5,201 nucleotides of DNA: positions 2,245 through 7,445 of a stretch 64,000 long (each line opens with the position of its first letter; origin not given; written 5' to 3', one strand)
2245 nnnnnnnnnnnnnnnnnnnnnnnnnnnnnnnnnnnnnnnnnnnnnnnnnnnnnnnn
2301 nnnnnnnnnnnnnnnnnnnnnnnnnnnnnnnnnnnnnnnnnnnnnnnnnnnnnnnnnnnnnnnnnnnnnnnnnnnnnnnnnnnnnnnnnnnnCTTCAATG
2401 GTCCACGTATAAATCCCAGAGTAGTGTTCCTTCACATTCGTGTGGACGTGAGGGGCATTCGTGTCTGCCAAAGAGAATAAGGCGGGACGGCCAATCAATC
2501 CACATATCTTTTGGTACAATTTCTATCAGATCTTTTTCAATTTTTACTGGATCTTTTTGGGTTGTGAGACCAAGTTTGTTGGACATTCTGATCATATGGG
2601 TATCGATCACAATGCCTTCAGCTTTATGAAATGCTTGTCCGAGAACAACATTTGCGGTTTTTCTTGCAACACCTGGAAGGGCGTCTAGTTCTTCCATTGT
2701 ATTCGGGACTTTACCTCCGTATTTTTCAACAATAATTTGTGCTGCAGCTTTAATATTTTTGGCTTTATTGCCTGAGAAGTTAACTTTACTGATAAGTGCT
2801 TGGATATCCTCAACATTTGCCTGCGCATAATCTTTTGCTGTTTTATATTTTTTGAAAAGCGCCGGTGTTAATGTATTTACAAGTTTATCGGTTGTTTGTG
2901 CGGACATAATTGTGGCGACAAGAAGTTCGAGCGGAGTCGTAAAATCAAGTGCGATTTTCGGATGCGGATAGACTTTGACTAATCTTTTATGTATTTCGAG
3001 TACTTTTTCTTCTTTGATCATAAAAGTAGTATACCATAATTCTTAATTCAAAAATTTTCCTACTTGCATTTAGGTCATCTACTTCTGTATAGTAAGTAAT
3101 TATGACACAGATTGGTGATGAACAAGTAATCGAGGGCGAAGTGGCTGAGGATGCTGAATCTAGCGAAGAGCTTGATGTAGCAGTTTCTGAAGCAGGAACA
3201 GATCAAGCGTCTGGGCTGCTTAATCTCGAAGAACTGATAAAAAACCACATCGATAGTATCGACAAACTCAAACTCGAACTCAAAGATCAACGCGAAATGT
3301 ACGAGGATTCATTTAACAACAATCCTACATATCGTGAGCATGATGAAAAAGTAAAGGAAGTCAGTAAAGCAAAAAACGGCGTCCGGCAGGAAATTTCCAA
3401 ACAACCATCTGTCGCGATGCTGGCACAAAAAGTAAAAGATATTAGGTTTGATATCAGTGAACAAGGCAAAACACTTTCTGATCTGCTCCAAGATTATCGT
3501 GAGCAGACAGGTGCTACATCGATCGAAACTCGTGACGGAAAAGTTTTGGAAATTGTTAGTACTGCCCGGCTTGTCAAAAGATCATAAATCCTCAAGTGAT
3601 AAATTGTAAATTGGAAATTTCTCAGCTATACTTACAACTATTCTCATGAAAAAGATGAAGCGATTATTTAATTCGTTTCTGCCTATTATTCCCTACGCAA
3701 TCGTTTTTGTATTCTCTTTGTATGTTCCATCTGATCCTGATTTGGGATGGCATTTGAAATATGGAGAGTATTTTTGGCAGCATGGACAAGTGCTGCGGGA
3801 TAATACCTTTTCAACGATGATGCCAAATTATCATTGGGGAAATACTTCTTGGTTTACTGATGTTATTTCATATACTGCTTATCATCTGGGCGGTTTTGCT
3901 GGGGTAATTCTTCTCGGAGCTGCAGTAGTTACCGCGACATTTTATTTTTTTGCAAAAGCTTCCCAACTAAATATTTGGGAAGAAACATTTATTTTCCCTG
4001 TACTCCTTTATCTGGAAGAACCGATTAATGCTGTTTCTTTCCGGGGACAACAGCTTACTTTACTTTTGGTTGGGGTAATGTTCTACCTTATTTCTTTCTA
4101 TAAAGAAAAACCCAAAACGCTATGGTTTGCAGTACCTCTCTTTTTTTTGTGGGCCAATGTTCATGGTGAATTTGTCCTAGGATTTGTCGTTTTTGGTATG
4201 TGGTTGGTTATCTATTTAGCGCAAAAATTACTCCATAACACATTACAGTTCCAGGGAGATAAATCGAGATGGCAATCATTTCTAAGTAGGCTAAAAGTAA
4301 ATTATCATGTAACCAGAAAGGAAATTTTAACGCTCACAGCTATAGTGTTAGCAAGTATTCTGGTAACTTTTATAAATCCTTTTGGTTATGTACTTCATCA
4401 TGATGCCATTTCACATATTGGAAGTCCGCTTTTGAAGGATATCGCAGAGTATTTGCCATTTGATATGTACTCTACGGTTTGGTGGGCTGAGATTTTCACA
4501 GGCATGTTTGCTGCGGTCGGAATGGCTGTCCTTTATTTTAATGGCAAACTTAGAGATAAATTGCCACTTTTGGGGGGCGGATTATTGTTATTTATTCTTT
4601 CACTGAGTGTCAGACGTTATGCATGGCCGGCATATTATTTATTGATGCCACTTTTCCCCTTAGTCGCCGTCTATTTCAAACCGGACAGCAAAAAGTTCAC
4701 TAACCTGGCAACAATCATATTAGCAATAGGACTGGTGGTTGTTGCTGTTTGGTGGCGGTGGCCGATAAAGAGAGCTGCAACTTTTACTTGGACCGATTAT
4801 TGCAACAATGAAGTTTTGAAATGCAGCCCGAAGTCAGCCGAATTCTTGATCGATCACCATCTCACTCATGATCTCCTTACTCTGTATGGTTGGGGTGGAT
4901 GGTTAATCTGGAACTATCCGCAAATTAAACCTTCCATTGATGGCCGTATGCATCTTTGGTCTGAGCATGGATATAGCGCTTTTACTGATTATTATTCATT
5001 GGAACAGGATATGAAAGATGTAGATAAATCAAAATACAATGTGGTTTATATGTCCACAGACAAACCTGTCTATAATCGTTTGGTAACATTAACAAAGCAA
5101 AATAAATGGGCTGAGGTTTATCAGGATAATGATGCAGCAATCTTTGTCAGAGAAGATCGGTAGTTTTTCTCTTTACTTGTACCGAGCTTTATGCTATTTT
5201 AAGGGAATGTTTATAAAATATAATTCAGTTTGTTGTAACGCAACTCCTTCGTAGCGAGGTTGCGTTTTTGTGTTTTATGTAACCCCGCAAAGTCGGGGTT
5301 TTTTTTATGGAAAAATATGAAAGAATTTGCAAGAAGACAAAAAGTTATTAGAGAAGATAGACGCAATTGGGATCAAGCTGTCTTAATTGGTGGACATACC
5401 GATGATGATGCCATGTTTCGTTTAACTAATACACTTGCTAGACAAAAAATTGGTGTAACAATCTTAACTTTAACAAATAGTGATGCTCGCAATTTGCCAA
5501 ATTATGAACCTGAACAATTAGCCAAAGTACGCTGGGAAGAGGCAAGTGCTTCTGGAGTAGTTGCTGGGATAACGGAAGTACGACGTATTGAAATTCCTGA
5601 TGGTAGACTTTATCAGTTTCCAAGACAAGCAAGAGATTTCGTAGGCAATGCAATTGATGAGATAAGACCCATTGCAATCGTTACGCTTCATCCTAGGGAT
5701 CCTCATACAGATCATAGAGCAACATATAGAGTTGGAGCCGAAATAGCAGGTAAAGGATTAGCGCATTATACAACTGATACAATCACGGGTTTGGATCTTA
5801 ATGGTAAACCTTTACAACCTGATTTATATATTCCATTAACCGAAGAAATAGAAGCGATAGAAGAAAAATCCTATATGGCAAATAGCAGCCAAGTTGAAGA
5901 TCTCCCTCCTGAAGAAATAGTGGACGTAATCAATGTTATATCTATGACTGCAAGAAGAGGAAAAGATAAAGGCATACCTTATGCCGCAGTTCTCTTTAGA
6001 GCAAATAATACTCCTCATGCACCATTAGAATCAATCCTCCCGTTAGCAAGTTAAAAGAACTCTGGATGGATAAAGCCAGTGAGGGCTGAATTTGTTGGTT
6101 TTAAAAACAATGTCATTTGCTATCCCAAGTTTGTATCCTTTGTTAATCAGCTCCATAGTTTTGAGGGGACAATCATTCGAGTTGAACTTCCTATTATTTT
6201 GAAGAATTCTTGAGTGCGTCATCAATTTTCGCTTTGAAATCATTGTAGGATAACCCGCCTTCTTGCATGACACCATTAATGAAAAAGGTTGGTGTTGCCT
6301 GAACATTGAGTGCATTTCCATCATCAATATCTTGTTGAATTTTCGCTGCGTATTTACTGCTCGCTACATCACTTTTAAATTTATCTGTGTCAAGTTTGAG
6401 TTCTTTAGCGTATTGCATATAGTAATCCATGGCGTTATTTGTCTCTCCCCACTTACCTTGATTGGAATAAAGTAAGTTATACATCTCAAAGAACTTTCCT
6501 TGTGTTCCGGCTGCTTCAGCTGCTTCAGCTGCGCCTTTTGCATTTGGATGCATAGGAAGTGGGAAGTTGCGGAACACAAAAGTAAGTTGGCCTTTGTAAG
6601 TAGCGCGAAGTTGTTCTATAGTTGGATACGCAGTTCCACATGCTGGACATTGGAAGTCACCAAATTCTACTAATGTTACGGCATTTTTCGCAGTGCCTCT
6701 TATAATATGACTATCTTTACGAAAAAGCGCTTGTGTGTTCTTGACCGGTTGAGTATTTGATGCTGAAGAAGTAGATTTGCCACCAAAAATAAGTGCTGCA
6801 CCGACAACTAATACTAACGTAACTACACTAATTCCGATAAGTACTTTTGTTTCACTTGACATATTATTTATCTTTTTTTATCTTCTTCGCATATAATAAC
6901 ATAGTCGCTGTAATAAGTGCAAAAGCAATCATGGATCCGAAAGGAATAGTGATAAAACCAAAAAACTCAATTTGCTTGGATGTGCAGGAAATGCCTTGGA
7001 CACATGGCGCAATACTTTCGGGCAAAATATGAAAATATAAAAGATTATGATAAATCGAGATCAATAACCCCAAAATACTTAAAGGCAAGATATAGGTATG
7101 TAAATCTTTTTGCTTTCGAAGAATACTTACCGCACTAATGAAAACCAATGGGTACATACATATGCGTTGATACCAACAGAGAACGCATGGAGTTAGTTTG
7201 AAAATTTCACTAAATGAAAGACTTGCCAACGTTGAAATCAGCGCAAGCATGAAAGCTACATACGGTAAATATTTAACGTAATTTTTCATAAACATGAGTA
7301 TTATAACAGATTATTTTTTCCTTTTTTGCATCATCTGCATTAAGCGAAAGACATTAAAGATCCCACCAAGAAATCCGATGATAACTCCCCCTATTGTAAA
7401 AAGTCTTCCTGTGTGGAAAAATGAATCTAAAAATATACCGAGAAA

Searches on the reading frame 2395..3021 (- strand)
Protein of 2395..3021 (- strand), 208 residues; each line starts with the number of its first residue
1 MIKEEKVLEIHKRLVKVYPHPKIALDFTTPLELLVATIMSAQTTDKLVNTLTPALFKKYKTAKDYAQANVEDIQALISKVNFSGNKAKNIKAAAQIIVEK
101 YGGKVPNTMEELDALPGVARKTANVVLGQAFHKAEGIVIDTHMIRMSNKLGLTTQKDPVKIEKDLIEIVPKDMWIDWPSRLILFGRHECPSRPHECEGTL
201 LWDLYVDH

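Call 74: search_protein_families(library=pfam, proteins=[window:2395-3021:-], max_evalue=0.001)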
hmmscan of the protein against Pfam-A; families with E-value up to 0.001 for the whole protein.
window:2395-3021:- (208 aa): 2 families
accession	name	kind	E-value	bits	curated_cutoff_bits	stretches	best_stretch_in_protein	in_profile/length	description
PF00730.31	HhH-GPD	-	4.7e-26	91.7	26.2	1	35-171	1-108/108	HhH-GPD superfamily base excision DNA repair protein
PF00633.29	HHH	-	1.2e-07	31.6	24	1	100-127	1-28/30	Helix-hairpin-helix motif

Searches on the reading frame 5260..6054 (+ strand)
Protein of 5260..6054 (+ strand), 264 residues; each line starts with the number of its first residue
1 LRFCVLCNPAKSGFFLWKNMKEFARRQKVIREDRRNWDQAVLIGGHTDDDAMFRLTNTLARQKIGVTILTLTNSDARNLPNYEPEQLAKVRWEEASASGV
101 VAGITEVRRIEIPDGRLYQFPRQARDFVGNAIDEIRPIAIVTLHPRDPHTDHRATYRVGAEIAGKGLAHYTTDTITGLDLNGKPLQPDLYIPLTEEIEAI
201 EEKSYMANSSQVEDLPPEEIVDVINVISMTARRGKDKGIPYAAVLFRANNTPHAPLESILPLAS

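Call 74: search_protein_families(library=pfam, proteins=[window:5260-6054:+], max_evalue=0.001)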
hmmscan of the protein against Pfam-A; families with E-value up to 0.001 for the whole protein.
window:5260-6054:+ (264 aa): 1 family
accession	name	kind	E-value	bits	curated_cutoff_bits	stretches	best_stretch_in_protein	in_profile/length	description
PF02585.22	PIG-L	-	1.4e-18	68.1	28.2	1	42-162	2-128/129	GlcNAc-PI de-N-acetylase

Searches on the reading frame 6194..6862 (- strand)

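Call 74: search_protein_families(library=pfam, proteins=[window:6194-6862:-], max_evalue=0.001)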
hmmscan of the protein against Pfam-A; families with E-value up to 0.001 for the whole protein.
window:6194-6862:- (222 aa): 3 families
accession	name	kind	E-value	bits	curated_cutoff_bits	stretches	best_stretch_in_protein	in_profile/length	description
PF13462.12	Thioredoxin_4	-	8e-30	104.6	23.2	1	52-215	5-165/165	Thioredoxin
PF01323.26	DSBA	-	1.2e-14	54.9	25.6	1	63-213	1-190/191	DSBA-like thioredoxin domain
PF13743.12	Thioredoxin_5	-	7e-07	29.6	27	1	143-209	111-178/186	Thioredoxin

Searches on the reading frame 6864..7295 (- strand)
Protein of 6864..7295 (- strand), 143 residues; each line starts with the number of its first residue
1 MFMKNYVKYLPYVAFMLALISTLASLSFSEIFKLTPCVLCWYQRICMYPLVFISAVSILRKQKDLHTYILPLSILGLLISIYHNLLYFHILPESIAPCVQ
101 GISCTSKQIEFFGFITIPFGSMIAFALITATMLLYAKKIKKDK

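Call 74: search_protein_families(library=pfam, proteins=[window:6864-7295:-], max_evalue=0.001)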
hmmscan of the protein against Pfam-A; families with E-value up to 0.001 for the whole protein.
window:6864-7295:- (143 aa): 1 family
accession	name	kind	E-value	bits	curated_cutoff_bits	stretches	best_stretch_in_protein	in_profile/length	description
PF02600.21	DsbB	-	1.5e-12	48.6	22.1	1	12-134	6-147/148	Disulfide bond formation protein DsbB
